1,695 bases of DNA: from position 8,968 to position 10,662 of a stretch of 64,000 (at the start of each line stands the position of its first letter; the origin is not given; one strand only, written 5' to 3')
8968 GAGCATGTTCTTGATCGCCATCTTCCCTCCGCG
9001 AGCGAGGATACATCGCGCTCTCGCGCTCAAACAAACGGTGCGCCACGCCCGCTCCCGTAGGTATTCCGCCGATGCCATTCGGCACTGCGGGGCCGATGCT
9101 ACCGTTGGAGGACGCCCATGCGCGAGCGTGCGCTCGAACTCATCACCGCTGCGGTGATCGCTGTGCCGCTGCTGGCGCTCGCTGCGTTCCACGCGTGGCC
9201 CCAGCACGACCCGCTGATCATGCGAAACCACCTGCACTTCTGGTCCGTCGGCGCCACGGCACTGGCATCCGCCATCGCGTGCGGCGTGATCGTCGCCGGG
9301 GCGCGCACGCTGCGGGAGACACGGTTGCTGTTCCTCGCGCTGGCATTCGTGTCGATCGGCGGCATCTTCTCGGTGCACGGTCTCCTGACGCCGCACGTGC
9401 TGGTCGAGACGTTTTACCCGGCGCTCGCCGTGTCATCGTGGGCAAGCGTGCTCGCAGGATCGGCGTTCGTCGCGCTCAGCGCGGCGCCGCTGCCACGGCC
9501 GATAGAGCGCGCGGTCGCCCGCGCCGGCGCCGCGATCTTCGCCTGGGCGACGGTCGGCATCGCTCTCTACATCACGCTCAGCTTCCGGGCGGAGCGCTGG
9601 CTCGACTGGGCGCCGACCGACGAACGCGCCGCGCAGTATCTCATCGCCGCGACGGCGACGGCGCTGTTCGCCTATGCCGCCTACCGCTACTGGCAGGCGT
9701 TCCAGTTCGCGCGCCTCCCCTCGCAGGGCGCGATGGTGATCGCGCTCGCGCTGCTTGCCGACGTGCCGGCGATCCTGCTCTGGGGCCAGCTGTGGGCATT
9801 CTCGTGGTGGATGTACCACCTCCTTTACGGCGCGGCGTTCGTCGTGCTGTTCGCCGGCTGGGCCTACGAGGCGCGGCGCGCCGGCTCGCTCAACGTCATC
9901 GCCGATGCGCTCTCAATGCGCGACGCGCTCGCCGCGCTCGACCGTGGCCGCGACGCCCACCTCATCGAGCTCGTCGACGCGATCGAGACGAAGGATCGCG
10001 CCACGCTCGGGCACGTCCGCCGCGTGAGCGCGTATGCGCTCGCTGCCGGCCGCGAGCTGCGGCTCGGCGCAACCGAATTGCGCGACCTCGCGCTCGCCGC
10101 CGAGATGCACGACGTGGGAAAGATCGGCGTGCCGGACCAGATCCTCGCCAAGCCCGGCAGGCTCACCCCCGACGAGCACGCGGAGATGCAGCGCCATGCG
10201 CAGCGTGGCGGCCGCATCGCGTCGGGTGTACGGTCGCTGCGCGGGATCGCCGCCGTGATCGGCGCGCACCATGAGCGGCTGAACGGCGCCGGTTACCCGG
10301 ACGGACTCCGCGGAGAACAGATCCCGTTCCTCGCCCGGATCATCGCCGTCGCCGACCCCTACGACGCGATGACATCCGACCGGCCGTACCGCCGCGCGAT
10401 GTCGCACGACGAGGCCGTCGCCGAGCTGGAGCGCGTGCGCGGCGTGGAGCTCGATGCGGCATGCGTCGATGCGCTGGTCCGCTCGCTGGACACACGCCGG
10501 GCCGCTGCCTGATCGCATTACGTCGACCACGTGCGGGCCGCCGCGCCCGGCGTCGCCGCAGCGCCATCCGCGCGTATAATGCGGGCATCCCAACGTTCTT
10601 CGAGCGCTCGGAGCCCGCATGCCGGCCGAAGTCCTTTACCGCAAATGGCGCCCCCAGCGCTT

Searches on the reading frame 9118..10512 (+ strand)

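Call 76: search_protein_families(library=pfam, proteins=[window:9118-10512:+], max_evalue=0.01)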
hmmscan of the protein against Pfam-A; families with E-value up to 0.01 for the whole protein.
window:9118-10512:+ (464 aa): 2 families
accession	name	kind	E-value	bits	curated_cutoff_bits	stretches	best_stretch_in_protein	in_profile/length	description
PF13487.12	HD_5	-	5.4e-39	134.1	27.2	1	286-447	4-168/170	HD domain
PF01966.28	HD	-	2.4e-16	60.5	22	1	297-418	2-116/116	HD domain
